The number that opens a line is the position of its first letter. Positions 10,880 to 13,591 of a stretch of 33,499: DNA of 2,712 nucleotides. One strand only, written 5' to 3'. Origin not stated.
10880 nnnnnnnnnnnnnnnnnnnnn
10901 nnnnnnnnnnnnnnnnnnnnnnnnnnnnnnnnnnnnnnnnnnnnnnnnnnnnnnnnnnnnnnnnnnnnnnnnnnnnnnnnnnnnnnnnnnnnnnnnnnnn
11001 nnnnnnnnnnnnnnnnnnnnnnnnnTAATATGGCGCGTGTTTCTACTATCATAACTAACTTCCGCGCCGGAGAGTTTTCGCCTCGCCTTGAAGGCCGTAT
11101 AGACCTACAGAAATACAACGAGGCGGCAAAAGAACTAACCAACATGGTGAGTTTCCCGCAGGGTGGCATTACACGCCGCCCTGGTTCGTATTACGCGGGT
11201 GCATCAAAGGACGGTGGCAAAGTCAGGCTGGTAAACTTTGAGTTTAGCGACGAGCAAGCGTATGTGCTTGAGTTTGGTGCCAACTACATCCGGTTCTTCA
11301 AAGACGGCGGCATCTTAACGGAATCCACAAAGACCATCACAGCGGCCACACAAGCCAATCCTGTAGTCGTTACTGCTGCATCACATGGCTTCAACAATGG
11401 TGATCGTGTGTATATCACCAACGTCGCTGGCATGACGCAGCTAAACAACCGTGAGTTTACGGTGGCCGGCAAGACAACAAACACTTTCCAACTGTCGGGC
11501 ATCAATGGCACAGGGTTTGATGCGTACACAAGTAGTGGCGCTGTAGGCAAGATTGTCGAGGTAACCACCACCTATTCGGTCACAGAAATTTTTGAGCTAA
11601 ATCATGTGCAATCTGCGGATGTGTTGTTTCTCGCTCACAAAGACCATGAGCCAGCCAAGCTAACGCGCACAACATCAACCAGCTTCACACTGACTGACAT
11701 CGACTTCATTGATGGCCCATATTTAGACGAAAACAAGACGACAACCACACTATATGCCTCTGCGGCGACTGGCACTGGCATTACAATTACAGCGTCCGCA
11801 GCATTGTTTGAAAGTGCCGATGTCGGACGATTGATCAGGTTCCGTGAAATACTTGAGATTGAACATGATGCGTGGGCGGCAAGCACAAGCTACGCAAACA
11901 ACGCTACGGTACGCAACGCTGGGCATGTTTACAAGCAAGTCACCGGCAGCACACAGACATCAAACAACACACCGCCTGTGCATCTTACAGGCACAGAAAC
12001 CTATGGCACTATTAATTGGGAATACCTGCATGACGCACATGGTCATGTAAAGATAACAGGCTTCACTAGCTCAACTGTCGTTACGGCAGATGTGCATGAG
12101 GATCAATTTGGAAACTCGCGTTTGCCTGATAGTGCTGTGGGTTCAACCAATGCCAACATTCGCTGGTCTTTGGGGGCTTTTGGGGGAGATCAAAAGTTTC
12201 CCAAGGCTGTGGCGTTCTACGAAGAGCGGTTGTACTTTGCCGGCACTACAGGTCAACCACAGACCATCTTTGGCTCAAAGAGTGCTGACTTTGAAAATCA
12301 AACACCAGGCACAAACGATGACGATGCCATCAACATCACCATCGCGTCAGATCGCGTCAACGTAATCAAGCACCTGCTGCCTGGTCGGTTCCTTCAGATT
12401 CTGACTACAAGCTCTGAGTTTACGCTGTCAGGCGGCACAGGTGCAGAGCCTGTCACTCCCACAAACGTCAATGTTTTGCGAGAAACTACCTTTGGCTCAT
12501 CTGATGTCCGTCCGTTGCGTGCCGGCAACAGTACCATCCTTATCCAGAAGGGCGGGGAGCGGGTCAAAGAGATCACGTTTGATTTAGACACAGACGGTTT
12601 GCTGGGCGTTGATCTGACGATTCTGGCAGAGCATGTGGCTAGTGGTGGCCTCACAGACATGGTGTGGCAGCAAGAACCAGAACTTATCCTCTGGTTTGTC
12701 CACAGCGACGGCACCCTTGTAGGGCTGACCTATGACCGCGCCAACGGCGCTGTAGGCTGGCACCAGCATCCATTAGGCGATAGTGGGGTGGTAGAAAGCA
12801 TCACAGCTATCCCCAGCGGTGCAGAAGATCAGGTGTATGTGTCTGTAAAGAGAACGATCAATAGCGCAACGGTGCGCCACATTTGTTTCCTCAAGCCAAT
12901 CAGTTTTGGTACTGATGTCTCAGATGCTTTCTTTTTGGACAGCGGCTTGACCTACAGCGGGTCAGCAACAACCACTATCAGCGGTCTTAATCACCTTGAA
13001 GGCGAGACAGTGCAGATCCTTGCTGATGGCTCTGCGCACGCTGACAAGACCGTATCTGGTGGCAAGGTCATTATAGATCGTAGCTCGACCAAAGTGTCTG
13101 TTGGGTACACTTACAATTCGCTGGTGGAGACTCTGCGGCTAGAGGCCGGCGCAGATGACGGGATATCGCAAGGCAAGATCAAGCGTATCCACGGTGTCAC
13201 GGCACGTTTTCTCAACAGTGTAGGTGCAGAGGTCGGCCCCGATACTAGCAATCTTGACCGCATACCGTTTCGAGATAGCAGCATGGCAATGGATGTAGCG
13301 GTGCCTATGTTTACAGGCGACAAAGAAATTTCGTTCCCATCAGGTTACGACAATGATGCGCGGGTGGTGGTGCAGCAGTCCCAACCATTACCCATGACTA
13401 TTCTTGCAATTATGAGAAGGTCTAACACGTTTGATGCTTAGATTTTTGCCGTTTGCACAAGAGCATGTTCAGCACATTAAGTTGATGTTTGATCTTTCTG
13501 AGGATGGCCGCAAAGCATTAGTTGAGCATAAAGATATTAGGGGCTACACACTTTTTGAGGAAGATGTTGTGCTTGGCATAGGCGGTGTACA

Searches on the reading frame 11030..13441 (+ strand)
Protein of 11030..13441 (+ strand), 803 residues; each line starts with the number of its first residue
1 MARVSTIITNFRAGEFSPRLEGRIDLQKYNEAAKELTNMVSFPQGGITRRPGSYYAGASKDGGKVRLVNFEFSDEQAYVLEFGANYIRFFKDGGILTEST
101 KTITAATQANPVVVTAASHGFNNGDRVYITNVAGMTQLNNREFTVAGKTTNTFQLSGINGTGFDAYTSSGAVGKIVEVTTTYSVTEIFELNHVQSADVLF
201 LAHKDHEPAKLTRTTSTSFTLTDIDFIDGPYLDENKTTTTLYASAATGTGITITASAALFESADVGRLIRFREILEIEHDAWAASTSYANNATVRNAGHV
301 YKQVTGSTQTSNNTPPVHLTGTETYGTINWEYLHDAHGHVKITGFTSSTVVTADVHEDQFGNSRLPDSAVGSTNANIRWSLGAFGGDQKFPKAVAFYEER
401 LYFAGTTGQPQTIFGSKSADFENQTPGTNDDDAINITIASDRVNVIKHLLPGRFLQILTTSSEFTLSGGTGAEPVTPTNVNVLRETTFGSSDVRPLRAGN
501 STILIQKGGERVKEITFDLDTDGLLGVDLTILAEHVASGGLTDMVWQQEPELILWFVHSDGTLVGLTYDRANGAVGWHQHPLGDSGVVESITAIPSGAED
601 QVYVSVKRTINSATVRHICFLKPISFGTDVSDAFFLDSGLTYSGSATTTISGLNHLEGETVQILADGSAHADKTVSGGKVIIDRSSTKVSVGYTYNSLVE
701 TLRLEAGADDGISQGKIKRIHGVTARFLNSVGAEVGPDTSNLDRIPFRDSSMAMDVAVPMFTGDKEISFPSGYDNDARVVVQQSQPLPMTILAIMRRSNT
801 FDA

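Call 7: search_protein_families(library=phrogs, max_evalue=0.001, proteins=[window:11030-13441:+])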
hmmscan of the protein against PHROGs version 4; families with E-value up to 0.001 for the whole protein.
window:11030-13441:+ (803 aa): 5 families
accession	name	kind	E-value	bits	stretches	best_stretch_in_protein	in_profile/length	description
phrog_376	-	tail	4.2e-209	697.5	1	1-798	1-707/712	tail protein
phrog_15566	-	tail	4.9e-93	313.5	2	369-648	26-304/552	tail protein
phrog_20269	-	unknown function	2.3e-57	195.7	1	6-429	5-340/374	-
phrog_30010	-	unknown function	5.9e-29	102.2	1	511-645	190-322/517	-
phrog_584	-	tail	7e-15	56.4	1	98-203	18-126/218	major tail protein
